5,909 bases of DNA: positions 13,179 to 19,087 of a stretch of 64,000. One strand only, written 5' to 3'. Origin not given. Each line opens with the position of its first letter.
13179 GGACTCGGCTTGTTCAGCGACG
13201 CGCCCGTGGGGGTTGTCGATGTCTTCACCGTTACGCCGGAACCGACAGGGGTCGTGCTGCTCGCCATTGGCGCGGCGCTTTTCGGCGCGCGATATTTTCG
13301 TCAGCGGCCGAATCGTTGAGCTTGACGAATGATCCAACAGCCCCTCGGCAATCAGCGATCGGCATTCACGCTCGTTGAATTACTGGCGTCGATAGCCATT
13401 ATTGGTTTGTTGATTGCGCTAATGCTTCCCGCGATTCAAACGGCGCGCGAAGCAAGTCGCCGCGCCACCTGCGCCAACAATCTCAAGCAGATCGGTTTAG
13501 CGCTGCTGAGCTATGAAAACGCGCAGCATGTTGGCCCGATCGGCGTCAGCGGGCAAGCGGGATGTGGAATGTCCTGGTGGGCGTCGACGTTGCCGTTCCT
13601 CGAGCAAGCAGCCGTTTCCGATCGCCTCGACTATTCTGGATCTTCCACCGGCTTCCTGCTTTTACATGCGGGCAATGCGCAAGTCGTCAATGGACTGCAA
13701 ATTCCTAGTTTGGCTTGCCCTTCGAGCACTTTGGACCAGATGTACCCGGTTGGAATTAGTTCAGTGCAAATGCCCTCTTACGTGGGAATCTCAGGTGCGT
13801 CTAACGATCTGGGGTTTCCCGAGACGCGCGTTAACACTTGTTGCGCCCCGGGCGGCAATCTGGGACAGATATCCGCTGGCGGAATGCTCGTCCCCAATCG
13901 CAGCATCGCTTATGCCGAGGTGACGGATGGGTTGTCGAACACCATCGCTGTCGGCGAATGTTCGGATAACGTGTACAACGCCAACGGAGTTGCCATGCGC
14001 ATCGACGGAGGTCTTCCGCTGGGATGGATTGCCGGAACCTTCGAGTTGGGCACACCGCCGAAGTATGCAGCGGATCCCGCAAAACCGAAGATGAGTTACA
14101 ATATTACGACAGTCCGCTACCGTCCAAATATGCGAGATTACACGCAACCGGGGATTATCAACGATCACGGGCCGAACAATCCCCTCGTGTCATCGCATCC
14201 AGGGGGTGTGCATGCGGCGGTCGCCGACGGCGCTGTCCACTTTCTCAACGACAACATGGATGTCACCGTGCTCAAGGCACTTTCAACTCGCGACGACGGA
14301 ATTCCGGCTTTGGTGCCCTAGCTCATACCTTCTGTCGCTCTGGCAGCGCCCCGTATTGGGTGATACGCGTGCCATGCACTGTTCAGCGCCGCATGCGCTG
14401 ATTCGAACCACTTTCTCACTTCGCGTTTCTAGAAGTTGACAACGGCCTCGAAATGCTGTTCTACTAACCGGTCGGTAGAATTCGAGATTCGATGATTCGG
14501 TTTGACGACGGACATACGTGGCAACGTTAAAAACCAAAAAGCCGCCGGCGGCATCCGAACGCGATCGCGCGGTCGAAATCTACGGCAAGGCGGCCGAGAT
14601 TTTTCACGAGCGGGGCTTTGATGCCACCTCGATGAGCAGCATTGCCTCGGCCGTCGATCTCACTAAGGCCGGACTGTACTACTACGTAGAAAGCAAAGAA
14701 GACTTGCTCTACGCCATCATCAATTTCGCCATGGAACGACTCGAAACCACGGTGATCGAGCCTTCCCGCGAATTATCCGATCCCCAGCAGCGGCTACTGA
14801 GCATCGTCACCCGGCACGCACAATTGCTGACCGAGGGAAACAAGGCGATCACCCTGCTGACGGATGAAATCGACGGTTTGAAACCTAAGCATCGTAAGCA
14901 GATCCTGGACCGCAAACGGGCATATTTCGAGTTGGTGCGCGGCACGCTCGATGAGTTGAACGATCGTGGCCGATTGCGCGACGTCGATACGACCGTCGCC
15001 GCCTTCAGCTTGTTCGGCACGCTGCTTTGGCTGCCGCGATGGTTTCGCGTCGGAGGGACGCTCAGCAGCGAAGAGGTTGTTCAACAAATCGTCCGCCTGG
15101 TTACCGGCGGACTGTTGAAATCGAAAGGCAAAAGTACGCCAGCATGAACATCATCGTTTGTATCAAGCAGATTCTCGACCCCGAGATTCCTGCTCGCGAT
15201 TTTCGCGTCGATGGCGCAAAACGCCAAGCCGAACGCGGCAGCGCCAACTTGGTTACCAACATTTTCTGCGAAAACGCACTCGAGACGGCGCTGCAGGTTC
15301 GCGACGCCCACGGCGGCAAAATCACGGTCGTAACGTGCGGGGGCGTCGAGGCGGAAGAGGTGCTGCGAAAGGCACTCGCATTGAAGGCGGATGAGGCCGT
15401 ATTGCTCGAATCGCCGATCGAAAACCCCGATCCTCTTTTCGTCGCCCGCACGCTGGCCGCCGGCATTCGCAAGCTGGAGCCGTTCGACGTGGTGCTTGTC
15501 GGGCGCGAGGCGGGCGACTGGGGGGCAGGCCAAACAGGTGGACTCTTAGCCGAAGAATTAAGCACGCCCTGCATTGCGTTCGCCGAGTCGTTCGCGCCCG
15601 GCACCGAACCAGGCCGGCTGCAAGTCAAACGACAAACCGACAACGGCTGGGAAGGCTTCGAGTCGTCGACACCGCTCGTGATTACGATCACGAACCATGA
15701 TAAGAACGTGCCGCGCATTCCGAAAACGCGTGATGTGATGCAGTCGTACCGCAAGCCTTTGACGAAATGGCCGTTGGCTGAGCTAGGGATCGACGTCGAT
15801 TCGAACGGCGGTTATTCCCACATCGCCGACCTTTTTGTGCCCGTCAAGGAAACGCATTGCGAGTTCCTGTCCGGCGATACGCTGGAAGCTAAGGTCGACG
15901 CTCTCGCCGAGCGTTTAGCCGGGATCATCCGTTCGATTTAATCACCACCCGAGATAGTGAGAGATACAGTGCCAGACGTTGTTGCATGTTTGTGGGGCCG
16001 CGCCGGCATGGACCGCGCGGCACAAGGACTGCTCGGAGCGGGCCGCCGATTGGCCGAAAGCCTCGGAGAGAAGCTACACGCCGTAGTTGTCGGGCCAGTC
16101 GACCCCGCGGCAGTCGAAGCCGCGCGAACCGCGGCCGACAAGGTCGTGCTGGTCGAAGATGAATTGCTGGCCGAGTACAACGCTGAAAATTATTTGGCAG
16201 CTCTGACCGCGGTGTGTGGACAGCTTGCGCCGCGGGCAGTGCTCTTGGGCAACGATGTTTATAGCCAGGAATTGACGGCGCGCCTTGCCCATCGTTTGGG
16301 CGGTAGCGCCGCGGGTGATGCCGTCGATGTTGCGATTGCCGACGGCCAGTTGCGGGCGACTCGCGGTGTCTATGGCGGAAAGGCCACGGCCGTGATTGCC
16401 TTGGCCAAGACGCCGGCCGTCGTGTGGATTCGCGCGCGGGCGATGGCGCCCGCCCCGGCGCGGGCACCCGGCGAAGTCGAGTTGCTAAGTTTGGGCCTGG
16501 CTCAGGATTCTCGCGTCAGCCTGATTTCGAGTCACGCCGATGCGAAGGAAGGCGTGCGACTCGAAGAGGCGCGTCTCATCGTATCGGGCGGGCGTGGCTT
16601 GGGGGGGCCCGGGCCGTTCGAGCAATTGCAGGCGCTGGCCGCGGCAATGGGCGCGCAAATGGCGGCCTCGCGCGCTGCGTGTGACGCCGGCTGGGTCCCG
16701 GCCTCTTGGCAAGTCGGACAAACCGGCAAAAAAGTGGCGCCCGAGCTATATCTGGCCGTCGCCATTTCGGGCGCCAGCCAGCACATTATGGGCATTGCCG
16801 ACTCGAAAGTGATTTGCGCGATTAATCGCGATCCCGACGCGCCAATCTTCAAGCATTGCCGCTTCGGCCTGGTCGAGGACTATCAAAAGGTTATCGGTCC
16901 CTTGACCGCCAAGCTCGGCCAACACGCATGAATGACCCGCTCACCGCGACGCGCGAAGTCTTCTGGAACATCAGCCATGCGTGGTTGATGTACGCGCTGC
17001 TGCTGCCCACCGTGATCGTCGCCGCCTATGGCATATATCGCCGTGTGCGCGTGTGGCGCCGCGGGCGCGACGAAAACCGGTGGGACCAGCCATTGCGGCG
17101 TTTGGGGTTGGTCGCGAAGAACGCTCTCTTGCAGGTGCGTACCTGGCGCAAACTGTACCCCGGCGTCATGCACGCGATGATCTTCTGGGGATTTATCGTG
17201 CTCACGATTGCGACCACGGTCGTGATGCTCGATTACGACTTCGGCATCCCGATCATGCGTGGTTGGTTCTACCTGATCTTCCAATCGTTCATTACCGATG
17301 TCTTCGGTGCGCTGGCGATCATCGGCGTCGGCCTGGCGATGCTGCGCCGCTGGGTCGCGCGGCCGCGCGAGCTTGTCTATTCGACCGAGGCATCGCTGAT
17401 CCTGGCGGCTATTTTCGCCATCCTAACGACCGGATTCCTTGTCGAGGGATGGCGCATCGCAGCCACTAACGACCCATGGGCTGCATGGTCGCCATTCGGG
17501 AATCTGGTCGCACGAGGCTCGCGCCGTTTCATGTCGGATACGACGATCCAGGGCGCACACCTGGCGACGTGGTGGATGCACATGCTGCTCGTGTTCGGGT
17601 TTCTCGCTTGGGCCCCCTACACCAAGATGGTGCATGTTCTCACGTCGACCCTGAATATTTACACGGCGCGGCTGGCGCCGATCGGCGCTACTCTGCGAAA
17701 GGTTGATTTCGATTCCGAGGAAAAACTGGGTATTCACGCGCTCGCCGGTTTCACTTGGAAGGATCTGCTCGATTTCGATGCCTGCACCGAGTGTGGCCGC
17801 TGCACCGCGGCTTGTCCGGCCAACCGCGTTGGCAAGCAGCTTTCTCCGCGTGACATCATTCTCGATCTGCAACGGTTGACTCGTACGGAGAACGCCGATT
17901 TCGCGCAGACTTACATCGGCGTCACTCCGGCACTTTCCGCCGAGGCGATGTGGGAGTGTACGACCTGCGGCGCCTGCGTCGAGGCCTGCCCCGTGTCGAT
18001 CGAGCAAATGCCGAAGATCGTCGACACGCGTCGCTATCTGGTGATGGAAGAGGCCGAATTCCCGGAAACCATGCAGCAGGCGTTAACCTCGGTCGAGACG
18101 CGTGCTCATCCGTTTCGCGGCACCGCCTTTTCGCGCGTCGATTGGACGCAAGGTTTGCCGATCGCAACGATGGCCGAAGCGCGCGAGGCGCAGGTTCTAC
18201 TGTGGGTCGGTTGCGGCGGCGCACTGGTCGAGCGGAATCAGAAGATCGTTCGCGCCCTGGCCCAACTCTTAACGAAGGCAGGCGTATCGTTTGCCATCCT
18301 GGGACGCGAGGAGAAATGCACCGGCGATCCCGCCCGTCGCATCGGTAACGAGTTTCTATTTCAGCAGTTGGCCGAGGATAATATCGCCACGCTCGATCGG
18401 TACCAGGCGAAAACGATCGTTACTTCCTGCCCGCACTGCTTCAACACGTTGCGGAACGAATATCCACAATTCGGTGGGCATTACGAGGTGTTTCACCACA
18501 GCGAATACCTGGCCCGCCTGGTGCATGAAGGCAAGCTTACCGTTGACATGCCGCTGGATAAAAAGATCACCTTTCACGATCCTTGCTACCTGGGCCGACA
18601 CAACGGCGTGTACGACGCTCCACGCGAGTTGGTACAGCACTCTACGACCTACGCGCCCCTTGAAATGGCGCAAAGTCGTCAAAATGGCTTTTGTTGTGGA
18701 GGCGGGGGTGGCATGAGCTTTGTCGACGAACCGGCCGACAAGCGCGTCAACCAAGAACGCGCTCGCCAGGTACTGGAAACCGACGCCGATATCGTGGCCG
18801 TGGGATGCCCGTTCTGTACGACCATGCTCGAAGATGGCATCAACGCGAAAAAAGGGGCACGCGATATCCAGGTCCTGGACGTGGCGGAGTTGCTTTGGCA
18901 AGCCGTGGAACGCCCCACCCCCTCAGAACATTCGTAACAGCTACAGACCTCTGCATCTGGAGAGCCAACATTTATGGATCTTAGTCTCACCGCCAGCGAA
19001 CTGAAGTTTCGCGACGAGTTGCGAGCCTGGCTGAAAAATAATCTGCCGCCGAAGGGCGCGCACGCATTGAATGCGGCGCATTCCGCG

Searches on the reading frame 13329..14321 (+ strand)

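Call 53: search_protein_families(library=pfam, proteins=[window:13329-14321:+], max_evalue=0.00001)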
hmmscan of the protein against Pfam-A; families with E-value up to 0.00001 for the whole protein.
window:13329-14321:+ (330 aa): 1 family
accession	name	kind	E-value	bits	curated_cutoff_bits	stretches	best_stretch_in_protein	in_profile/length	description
PF07596.16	SBP_bac_10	-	6.3e-41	141.6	23.3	1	37-312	1-267/268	Protein of unknown function (DUF1559)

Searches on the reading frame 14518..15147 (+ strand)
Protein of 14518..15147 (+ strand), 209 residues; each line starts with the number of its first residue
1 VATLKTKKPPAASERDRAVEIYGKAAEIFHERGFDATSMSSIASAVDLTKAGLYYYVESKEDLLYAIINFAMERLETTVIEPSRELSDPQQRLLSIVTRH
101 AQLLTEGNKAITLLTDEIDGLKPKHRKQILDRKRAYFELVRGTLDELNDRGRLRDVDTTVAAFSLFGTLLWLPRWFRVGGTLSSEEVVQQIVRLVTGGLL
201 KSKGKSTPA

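Call 53: search_protein_families(library=pfam, proteins=[window:14518-15147:+], max_evalue=0.00001)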
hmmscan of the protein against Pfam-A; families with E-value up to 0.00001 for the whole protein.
window:14518-15147:+ (209 aa): 2 families
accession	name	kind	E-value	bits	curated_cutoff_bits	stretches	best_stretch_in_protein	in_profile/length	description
PF17932.6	TetR_C_24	-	7e-25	87.9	26.4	1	88-199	3-114/114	Tetracyclin repressor-like, C-terminal domain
PF00440.29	TetR_N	-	3.7e-12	46.3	24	1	24-66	4-46/47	Bacterial regulatory proteins, tetR family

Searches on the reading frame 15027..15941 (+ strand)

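Call 54: search_protein_families(library=pfam, proteins=[window:15027-15941:+], max_evalue=0.00001)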
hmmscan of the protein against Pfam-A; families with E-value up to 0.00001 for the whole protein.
window:15027-15941:+ (304 aa): 1 family
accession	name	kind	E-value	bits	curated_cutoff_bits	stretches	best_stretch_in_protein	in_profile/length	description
PF01012.27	ETF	-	1.3e-25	90.8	26.7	1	78-252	14-180/181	Electron transfer flavoprotein domain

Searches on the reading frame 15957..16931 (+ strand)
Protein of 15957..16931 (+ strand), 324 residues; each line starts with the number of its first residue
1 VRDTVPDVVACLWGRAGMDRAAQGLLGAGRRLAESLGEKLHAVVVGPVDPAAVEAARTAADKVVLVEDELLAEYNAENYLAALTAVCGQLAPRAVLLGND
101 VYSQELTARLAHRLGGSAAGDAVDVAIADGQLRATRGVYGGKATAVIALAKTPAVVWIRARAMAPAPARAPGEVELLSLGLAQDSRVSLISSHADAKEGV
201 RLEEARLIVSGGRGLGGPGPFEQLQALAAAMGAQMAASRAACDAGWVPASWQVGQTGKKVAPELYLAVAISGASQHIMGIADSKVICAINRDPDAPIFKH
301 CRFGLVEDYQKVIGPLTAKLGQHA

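Call 54: search_protein_families(library=pfam, proteins=[window:15957-16931:+], max_evalue=0.00001)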
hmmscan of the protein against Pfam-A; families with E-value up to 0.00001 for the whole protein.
window:15957-16931:+ (324 aa): 2 families
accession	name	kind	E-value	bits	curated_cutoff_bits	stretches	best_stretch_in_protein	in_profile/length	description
PF00766.25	ETF_alpha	-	4.9e-31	107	27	1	202-280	2-80/81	Electron transfer flavoprotein FAD-binding domain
PF01012.27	ETF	-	5.2e-29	101.8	26.7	1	18-175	13-174/181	Electron transfer flavoprotein domain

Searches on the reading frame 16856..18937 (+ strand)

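Call 54: search_protein_families(library=pfam, proteins=[window:16856-18937:+], max_evalue=0.00001)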
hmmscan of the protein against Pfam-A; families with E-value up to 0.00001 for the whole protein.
window:16856-18937:+ (693 aa): 8 families
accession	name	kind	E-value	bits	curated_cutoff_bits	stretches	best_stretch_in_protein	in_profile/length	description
PF02754.22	CCG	-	1.9e-32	111.6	20.6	2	571-658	1-84/85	Cysteine-rich domain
PF13183.11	Fer4_8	-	3.7e-12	47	27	1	308-382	3-68/68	4Fe-4S dicluster domain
PF13187.11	Fer4_9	-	1.5e-11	44.5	27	1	309-381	1-50/52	4Fe-4S dicluster domain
PF13237.11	Fer4_10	-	3.1e-11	43.5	25.5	1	304-379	3-53/53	4Fe-4S dicluster domain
PF13484.11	Fer4_16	-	3e-07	31.5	30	0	367-399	1-34/66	4Fe-4S double cluster binding domain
PF00037.32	Fer4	-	7.6e-07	29.1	21.1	0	306-323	4-21/24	4Fe-4S binding domain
PF12838.12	Fer4_7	-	3.5e-06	27.8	27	1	310-381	2-51/52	4Fe-4S dicluster domain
PF12797.12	Fer4_2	-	3.7e-06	27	24.5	1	301-322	1-22/22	4Fe-4S binding domain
